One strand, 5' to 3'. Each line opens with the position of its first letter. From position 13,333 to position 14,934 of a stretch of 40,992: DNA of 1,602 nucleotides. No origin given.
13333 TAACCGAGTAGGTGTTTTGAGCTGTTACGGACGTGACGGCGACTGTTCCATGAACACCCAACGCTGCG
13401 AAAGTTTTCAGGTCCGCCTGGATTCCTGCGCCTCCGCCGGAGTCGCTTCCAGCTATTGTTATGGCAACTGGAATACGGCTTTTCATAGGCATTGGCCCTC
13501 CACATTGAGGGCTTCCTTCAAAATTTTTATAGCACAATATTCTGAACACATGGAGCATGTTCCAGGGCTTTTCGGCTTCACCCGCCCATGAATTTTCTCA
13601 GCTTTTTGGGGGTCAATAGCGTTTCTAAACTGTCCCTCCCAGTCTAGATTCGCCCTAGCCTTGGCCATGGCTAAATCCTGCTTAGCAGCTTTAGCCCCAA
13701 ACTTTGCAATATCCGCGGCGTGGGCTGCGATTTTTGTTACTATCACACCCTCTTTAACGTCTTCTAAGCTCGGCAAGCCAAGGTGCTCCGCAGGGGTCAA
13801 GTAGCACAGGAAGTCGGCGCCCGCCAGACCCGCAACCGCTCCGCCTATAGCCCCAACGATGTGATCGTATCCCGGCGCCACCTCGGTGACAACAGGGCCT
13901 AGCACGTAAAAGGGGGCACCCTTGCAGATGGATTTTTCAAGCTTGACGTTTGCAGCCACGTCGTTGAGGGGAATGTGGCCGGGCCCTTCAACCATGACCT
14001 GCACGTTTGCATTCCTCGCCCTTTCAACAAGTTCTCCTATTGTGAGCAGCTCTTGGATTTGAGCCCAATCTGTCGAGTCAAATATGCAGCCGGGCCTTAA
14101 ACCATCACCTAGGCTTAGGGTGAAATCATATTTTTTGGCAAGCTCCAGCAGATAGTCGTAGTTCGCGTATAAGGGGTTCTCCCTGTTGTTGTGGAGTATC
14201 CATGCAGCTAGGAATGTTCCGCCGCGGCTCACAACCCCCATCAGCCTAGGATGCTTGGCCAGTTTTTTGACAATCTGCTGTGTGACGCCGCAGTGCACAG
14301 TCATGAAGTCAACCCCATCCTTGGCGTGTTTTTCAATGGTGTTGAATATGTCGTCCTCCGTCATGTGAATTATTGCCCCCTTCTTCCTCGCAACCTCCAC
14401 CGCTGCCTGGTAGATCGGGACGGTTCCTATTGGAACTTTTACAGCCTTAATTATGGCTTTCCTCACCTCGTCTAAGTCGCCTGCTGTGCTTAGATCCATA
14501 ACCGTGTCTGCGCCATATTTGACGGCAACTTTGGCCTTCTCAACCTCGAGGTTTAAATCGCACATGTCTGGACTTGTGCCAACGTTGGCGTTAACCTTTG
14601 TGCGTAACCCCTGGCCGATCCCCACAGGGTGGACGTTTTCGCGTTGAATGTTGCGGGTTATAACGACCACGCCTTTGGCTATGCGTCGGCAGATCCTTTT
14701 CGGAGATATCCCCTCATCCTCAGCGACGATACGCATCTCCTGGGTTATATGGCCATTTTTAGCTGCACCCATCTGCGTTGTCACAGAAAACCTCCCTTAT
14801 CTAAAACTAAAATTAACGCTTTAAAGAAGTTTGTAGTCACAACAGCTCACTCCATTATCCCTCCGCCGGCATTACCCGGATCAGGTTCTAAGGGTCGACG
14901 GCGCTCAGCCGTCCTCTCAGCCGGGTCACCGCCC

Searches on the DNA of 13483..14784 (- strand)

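Call 11: search_rna_families(sources=[L001, L002, L003, L004, L005, L006, L007, L008, L009, L010, L011, L012, L013, L014, L015, L016, L017, L018, L019, L023], threshold=gathering)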
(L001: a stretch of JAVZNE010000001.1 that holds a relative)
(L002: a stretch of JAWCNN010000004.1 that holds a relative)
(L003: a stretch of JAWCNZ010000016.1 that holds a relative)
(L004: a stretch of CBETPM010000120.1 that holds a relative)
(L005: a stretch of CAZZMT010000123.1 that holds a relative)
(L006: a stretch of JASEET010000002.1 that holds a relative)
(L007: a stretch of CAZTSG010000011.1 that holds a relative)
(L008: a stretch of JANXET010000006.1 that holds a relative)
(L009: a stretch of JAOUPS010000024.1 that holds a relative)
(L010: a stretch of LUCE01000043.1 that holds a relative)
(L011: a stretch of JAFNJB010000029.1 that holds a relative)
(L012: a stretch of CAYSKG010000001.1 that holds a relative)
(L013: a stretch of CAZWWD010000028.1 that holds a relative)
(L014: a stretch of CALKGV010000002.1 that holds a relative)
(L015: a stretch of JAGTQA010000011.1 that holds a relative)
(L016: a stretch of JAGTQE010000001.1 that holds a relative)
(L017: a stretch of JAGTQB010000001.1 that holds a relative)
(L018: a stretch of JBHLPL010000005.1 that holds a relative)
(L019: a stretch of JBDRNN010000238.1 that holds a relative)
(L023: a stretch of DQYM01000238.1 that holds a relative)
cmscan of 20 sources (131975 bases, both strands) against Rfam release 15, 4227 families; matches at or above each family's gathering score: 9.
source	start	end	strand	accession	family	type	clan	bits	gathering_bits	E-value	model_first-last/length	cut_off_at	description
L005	2825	2939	+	RF00059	TPP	Cis-reg; riboswitch;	-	76.6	54.3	5e-13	1-105/105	no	TPP riboswitch aptamer (THI element)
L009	2820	2933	+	RF00059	TPP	Cis-reg; riboswitch;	-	72.1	54.3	6.2e-12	1-105/105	no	TPP riboswitch aptamer (THI element)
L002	2821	2933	+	RF00059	TPP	Cis-reg; riboswitch;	-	71.3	54.3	9.7e-12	1-105/105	no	TPP riboswitch aptamer (THI element)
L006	2818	2932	+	RF00059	TPP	Cis-reg; riboswitch;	-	71.3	54.3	9.9e-12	1-105/105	no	TPP riboswitch aptamer (THI element)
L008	2829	2941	+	RF00059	TPP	Cis-reg; riboswitch;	-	71.3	54.3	9.7e-12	1-105/105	no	TPP riboswitch aptamer (THI element)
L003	2821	2933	+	RF00059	TPP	Cis-reg; riboswitch;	-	70.4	54.3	1.6e-11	1-105/105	no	TPP riboswitch aptamer (THI element)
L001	2827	2939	+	RF00059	TPP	Cis-reg; riboswitch;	-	69.9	54.3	2.2e-11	1-105/105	no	TPP riboswitch aptamer (THI element)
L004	2025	2137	+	RF00059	TPP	Cis-reg; riboswitch;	-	62.8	54.3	1.2e-09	1-105/105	no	TPP riboswitch aptamer (THI element)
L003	1754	1803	+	RF00005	tRNA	Gene; tRNA;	CL00001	34.2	29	0.0047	8-63/71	no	tRNA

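Call 20: search_rna_families(sources=[L007, L010, L011, L012, L013, L014, L015, L016, L017], threshold=evalue, max_evalue=1)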
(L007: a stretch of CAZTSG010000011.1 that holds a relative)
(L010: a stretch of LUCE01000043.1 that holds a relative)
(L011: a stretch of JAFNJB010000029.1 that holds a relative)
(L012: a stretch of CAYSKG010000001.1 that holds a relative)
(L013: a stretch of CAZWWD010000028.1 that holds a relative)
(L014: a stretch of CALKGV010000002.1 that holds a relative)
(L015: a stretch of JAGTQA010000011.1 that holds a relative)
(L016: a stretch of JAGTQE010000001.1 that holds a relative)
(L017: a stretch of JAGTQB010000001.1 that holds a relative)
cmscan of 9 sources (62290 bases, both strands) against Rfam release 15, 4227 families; matches with E-value up to 1: 0.
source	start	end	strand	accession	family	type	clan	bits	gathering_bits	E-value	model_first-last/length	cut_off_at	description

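Call 21: search_rna_families(sources=[L020, L021, L022, L024, L025, L026, L028, L030, L031, L034, L038, L041, L043, L045, L051, L057, L066, L071, L075, L080], threshold=gathering)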
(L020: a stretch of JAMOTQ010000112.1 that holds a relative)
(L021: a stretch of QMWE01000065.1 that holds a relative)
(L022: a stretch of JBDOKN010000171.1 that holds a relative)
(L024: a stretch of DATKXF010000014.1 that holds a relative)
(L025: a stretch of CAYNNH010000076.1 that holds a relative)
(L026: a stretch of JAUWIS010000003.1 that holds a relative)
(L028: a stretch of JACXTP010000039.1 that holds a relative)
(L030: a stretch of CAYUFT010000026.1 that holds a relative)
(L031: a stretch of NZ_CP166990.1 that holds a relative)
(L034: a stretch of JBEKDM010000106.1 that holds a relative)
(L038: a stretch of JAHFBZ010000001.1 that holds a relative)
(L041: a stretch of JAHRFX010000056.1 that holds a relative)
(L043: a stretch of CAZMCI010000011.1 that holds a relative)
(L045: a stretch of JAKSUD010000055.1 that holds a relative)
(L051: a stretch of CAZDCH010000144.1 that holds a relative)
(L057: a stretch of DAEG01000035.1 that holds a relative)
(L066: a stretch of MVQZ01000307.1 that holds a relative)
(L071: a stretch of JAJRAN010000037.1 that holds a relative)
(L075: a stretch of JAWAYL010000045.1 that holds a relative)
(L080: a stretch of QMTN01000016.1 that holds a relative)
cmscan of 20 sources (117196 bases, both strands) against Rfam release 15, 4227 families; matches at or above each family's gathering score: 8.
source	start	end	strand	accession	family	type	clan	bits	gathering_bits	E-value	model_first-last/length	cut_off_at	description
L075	5480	5552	+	RF00005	tRNA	Gene; tRNA;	CL00001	71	29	3.1e-13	1-71/71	no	tRNA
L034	4287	4358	-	RF00005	tRNA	Gene; tRNA;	CL00001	65.7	29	8.8e-12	1-71/71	no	tRNA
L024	4301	4394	-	RF00005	tRNA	Gene; tRNA;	CL00001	60.9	29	1.8e-10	1-71/71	no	tRNA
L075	5313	5405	-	RF00005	tRNA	Gene; tRNA;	CL00001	60.7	29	2e-10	1-71/71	no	tRNA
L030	1218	1326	-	RF00005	tRNA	Gene; tRNA;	CL00001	58.7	29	7.4e-10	1-71/71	no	tRNA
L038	1070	1178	-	RF00005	tRNA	Gene; tRNA;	CL00001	58.7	29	7.4e-10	1-71/71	no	tRNA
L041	1437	1545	-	RF00005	tRNA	Gene; tRNA;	CL00001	58.7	29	7.4e-10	1-71/71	no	tRNA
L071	4355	4455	-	RF00005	tRNA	Gene; tRNA;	CL00001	57.6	29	1.4e-09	1-71/71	no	tRNA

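Call 23: search_rna_families(sources=[L081, L082, L083, L084, L085, L086, L087, L088, L089, L090, L091, L092, L093, L094, L095, L096, L097, L098, L099, L100], threshold=gathering)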
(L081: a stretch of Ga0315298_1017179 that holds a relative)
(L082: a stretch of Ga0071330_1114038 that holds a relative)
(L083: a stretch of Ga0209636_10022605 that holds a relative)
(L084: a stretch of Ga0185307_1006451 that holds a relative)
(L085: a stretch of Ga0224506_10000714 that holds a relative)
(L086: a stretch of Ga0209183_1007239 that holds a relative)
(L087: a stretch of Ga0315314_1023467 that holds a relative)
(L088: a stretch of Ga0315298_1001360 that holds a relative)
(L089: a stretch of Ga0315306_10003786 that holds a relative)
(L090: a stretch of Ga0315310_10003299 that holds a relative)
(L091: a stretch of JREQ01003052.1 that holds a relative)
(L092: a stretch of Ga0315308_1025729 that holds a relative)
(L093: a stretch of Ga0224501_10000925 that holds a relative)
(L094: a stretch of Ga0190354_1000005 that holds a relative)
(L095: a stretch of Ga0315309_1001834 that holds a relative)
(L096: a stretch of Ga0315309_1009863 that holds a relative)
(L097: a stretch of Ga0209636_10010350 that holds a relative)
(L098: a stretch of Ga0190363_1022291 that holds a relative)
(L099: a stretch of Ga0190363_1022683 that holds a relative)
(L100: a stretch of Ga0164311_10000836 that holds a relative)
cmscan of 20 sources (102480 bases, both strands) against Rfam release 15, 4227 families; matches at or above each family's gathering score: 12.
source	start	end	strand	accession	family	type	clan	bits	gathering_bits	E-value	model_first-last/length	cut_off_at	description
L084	668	781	+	RF00059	TPP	Cis-reg; riboswitch;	-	78.9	54.3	1.1e-13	1-105/105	no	TPP riboswitch aptamer (THI element)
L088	2325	2437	+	RF00059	TPP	Cis-reg; riboswitch;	-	78.1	54.3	1.7e-13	1-105/105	no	TPP riboswitch aptamer (THI element)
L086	736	849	+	RF00059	TPP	Cis-reg; riboswitch;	-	77.2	54.3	2.7e-13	1-105/105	no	TPP riboswitch aptamer (THI element)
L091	2321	2432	+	RF00059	TPP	Cis-reg; riboswitch;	-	75.8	54.3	6e-13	1-105/105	no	TPP riboswitch aptamer (THI element)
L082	2327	2439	+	RF00059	TPP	Cis-reg; riboswitch;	-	72.2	54.3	4.7e-12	1-105/105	no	TPP riboswitch aptamer (THI element)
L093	2320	2433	+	RF00059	TPP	Cis-reg; riboswitch;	-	72.1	54.3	4.8e-12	1-105/105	no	TPP riboswitch aptamer (THI element)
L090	2320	2435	+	RF00059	TPP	Cis-reg; riboswitch;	-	68.9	54.3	3.1e-11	1-105/105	no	TPP riboswitch aptamer (THI element)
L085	3219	3309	+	RF00005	tRNA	Gene; tRNA;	CL00001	63.7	29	2.8e-11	1-71/71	no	tRNA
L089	4567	4657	+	RF00005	tRNA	Gene; tRNA;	CL00001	63.7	29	2.8e-11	1-71/71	no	tRNA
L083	3919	4009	+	RF00005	tRNA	Gene; tRNA;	CL00001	63.2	29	3.7e-11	1-71/71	no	tRNA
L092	2016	2106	+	RF00005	tRNA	Gene; tRNA;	CL00001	63.2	29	3.7e-11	1-71/71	no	tRNA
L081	1175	1287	+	RF00059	TPP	Cis-reg; riboswitch;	-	60.9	54.3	2.7e-09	1-105/105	no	TPP riboswitch aptamer (THI element)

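Call 24: search_rna_families(sources=[L101, L102, L103, L104, L105, L106, L107, L108, L109, L110, L111, L112, L113, L114, L115, L116, L117, L118, L119, L120], threshold=gathering)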
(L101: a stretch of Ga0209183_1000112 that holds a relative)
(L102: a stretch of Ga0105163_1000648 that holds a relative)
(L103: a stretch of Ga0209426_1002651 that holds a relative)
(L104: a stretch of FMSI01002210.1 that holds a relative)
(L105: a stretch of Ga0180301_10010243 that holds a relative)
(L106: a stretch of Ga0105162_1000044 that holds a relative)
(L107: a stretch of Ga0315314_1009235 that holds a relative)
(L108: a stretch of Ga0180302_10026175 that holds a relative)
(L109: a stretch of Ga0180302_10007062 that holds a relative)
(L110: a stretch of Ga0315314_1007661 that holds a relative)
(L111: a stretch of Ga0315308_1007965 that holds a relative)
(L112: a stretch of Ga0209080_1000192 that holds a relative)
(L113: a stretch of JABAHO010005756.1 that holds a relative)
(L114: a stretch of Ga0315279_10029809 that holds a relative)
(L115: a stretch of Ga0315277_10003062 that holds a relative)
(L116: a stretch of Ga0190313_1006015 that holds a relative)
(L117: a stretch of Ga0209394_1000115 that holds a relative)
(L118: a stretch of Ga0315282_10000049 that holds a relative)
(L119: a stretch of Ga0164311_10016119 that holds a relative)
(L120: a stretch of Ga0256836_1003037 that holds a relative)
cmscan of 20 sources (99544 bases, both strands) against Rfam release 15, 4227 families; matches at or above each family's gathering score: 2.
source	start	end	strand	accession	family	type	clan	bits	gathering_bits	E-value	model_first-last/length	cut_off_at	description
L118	2223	2334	+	RF00059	TPP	Cis-reg; riboswitch;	-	60.3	54.3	3.7e-09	1-105/105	no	TPP riboswitch aptamer (THI element)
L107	2261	2369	+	RF00005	tRNA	Gene; tRNA;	CL00001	43.7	29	8.6e-06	1-71/71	no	tRNA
